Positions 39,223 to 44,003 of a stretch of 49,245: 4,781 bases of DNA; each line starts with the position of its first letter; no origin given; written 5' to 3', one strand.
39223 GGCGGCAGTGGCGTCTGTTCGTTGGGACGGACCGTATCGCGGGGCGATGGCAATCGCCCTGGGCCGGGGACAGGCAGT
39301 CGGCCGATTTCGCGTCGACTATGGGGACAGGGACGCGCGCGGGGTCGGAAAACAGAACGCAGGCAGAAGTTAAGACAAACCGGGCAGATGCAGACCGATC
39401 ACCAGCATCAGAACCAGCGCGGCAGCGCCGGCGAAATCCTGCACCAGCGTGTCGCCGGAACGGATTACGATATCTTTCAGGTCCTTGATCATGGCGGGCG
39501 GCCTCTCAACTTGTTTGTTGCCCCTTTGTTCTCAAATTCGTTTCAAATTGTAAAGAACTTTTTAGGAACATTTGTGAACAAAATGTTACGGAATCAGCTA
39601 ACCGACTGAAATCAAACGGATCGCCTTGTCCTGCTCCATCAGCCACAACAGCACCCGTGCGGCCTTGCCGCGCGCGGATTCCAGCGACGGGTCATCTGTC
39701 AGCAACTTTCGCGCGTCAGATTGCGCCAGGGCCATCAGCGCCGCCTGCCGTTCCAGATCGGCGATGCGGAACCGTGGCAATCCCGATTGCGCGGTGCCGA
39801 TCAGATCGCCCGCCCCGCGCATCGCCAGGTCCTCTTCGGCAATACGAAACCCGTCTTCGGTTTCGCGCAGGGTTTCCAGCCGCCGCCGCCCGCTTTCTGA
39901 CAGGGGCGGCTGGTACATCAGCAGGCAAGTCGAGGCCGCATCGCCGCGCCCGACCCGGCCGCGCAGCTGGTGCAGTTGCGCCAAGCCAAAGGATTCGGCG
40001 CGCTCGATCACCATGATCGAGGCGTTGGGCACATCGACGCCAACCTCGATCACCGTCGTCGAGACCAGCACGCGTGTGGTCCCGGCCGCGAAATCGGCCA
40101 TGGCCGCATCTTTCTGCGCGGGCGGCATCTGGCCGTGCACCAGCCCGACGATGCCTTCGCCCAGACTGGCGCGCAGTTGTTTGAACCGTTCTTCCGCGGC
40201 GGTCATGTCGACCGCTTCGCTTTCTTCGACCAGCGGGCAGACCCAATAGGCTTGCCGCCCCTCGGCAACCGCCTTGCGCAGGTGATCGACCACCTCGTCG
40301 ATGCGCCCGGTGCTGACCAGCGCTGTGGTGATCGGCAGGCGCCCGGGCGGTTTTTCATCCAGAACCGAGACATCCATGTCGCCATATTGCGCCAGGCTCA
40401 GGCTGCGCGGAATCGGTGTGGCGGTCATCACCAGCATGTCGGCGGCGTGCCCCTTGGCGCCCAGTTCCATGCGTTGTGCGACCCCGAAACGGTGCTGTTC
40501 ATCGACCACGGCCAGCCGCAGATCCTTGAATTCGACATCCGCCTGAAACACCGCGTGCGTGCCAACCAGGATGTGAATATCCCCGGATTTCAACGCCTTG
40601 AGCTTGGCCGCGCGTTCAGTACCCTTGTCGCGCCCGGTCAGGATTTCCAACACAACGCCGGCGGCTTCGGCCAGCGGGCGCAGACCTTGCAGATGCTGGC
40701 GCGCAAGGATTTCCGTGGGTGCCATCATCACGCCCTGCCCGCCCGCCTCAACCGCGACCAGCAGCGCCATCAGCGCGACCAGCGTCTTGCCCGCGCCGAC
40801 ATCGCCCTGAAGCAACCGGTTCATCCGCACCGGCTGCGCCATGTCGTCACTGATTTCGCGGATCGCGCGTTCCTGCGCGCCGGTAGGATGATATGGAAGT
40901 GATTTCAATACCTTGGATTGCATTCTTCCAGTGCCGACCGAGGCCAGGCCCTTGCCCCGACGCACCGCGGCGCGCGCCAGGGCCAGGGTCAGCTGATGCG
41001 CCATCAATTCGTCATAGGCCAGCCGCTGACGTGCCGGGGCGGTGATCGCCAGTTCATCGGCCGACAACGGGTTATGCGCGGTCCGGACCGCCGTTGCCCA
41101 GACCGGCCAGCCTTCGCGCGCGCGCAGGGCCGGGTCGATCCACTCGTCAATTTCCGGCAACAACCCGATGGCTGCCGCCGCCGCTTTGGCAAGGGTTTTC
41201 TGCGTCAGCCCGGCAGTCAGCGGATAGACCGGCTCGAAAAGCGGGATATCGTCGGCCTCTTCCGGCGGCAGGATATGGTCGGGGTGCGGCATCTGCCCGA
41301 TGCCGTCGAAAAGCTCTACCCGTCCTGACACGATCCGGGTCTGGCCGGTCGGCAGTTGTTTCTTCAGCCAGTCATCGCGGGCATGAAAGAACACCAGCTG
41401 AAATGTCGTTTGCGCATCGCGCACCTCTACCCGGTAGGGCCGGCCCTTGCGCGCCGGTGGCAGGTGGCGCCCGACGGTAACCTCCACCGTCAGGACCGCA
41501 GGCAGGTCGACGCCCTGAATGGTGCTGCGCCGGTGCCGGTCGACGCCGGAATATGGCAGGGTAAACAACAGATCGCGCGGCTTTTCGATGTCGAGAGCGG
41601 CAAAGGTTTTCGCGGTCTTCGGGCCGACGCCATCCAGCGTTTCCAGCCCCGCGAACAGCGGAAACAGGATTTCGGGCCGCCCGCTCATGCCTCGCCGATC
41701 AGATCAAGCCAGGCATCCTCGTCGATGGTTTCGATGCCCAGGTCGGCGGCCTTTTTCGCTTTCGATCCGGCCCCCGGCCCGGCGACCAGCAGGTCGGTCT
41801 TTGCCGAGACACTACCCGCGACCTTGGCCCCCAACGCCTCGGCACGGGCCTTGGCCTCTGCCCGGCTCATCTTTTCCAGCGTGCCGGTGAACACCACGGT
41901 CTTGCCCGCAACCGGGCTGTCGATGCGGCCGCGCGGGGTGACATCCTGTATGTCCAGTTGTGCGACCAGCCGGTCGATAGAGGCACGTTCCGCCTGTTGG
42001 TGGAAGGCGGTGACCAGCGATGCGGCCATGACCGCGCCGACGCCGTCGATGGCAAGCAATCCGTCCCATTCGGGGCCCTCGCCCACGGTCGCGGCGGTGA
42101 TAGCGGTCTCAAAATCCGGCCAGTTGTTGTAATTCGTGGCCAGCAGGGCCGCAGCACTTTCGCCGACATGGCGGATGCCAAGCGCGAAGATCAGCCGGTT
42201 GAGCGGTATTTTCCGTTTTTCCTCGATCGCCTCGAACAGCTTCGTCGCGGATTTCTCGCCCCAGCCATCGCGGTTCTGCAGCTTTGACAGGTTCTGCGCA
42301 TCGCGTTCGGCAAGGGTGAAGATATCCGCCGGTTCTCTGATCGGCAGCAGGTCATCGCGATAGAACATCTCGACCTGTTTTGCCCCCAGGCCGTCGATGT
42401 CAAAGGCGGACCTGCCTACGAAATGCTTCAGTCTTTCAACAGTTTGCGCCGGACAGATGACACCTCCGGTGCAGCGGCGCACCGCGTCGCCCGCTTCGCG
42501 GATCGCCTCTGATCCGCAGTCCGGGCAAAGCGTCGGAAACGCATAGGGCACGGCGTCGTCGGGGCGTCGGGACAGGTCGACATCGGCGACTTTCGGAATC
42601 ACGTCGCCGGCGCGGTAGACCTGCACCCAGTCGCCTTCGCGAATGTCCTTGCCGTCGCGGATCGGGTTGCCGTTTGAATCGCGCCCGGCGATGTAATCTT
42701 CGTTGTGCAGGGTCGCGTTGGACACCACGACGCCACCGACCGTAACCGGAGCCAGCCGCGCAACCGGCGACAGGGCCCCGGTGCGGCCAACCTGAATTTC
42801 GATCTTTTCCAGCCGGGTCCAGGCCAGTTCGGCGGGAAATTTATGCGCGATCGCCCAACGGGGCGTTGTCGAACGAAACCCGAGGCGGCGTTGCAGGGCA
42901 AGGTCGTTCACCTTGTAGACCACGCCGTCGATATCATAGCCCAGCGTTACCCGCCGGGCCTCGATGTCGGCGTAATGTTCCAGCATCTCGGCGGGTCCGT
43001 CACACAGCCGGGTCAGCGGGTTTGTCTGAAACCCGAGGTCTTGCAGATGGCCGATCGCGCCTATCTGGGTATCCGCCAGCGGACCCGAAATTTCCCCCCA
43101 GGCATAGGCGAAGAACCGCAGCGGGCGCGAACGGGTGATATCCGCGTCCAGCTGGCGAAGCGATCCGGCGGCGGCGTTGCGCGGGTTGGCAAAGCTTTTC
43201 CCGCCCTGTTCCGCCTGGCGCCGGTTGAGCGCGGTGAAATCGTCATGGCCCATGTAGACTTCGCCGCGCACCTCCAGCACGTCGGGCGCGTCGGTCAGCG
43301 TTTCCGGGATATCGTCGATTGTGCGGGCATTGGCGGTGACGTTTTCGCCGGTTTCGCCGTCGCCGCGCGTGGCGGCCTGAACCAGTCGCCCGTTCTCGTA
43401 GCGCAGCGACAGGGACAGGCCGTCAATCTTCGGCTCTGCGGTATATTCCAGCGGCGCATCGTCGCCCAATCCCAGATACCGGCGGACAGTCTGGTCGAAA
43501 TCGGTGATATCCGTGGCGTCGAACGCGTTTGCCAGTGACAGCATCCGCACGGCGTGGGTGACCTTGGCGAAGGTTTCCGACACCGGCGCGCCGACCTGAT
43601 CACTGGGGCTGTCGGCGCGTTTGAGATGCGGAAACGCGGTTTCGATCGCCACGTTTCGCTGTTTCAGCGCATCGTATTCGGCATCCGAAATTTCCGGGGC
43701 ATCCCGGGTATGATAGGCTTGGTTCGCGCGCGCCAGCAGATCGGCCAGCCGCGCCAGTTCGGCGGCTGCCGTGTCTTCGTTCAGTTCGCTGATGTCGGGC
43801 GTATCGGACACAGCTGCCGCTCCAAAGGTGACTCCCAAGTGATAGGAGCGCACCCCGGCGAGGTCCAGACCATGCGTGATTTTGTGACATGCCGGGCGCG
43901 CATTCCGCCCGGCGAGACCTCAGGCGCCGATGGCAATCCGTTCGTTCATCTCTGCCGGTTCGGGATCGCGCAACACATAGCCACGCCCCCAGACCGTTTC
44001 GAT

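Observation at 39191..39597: SOS-box-fronted 40-aa tail-anchored membrane peptide downstream of ligA-recG: candidate undescribed SidA/TisB-like SOS effector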

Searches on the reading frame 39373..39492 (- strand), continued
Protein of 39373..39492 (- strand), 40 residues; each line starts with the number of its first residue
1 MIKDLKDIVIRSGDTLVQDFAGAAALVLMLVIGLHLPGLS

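Call 93: predict_structure(alignment_id=A8)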
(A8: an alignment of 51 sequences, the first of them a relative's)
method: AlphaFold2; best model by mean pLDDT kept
length: 40 residues; sequences in the alignment: 51
mean_pLDDT: 90.5   pTM: 0.50
mean pLDDT of the five models: 90.5, 89.5, 84.1, 83.4, 80.0
residues with pLDDT >= 90: 24; 70-90: 15; 50-70: 1; < 50: 0
segments of 3 or more residues with pLDDT < 50: none
pLDDT, mean of each block of 10 residues (from residue 1): 87 93 97 85
secondary structure, 60 per line:
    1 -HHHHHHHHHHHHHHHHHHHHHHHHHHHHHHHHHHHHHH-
elements in order: H2-39

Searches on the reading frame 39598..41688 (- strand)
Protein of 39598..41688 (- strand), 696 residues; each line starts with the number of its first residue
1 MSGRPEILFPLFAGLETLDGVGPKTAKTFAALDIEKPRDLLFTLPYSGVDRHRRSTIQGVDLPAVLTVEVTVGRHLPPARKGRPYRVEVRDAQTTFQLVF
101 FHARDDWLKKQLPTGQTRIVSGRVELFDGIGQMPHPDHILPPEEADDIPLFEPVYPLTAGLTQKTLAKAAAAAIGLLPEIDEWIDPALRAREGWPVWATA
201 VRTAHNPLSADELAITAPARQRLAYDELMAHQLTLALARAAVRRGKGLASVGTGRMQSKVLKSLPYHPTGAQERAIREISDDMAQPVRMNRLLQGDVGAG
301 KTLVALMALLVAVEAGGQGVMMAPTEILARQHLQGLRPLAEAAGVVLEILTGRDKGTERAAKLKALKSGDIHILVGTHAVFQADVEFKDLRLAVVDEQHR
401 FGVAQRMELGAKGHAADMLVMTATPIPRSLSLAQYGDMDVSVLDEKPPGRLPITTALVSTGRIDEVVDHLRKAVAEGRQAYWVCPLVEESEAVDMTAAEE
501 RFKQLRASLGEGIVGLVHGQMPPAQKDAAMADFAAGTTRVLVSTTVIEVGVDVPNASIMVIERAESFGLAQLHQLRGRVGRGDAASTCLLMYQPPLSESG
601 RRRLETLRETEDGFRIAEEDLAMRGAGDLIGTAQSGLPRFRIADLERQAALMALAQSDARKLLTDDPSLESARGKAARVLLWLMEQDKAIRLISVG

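Call 21: search_protein_families(library=ncbifam, proteins=[window:39598-41688:-], max_evalue=1)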
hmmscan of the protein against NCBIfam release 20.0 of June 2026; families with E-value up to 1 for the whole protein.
window:39598-41688:- (696 aa): 45 families (the best 25 are shown)
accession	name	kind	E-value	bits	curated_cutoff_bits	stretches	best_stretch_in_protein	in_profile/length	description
NF008164.0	PRK10917.1-2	equivalog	0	1125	785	1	2-696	2-704/704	ATP-dependent DNA helicase RecG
NF008168.0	PRK10917.2-2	equivalog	2.7e-223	743.6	718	1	14-678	112-778/795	ATP-dependent DNA helicase RecG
NF008165.0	PRK10917.1-3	equivalog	3.2e-218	726.6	711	1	15-676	10-673/692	ATP-dependent DNA helicase RecG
NF008163.0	PRK10917.1-1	equivalog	1.6e-208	694.3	796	1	15-670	11-675/692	ATP-dependent DNA helicase RecG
TIGR00643.1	recG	equivalog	5e-197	656.4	659.4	1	34-658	3-628/629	ATP-dependent DNA helicase RecG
NF008166.0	PRK10917.1-4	equivalog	2.7e-189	630.7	864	1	24-671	22-689/705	ATP-dependent DNA helicase RecG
NF008170.0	PRK10917.2-4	equivalog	6.7e-178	593.2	975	1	14-672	132-805/826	ATP-dependent DNA helicase RecG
NF008167.0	PRK10917.2-1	equivalog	6.7e-144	480.8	995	2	151-687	170-736/744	ATP-dependent DNA helicase RecG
TIGR00580.2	mfd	equivalog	5.5e-107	359.3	800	1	245-636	411-798/907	transcription-repair coupling factor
NF008169.0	PRK10917.2-3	equivalog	9.1e-84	282.1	555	1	24-661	6-605/610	ATP-dependent DNA helicase RecG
NF007966.0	PRK10689.1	equivalog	1.2e-79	268.3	1329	1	254-636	586-965/1148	transcription-repair coupling factor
NF010337.0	PRK13766.1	equivalog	1.8e-13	49.5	610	2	297-400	39-143/781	Hef nuclease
NF004067.0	PRK05580.1-4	equivalog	4.5e-10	38.5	763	1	246-423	175-350/737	primosomal protein N'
NF004070.0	PRK05580.2-2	equivalog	9.8e-10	37.2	921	1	270-423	199-345/729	primosomal protein N'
TIGR00595.1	priA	equivalog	1.5e-09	37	230.35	1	292-422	1-124/509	replication restart helicase PriA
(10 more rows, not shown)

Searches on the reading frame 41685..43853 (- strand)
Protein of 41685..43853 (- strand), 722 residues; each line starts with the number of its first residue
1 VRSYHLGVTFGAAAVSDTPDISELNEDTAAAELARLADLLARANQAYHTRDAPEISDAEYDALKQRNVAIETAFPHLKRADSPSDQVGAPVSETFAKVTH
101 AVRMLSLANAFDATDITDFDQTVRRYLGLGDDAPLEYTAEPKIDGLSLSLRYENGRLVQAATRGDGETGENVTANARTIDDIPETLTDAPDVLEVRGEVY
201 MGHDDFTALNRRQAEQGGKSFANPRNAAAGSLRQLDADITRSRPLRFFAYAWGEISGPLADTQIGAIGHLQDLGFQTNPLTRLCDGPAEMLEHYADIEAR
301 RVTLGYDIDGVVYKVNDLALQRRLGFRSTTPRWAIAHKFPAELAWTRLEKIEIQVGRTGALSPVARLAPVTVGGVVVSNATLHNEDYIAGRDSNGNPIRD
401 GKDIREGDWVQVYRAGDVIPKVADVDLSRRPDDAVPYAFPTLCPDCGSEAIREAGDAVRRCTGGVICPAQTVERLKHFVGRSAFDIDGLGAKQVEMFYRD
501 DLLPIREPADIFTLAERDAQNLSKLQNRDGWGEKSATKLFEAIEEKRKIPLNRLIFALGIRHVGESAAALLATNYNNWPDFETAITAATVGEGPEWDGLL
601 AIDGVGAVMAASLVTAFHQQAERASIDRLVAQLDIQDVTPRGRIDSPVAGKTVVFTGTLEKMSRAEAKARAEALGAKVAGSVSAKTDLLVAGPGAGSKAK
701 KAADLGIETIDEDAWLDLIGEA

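Call 21: search_protein_families(library=ncbifam, proteins=[window:41685-43853:-], max_evalue=1)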
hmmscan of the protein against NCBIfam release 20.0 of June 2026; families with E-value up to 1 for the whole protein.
window:41685-43853:- (722 aa): 8 families
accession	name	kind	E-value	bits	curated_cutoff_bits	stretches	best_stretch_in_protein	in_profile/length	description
NF005932.1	PRK07956.1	equivalog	7.4e-249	827.7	369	1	32-719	2-664/664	NAD-dependent DNA ligase LigA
TIGR00575.1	dnlj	equivalog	3.7e-218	726.1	444.45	1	36-715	1-652/652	NAD-dependent DNA ligase LigA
NF010931.0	PRK14351.1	equivalog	4.3e-165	551.1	1051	1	18-721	21-684/692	NAD-dependent DNA ligase LigA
NF010930.0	PRK14350.1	equivalog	1.4e-101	340.9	652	1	31-710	7-656/669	NAD-dependent DNA ligase LigA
NF005987.0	PRK08097.1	equivalog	2.6e-48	164.8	498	1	21-633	22-552/562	NAD-dependent DNA ligase LigB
NF004844.0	PRK06195.1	equivalog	2.8e-09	36.8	373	1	647-692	220-265/309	DNA polymerase III subunit epsilon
NF047932.1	antiphage_GapS2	exception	1.9e-05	24.9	330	1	652-710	126-187/189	anti-phage protein GapS2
NF004719.0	PRK06063.1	equivalog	0.013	14.5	389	1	648-720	234-307/331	DEDDh family exonuclease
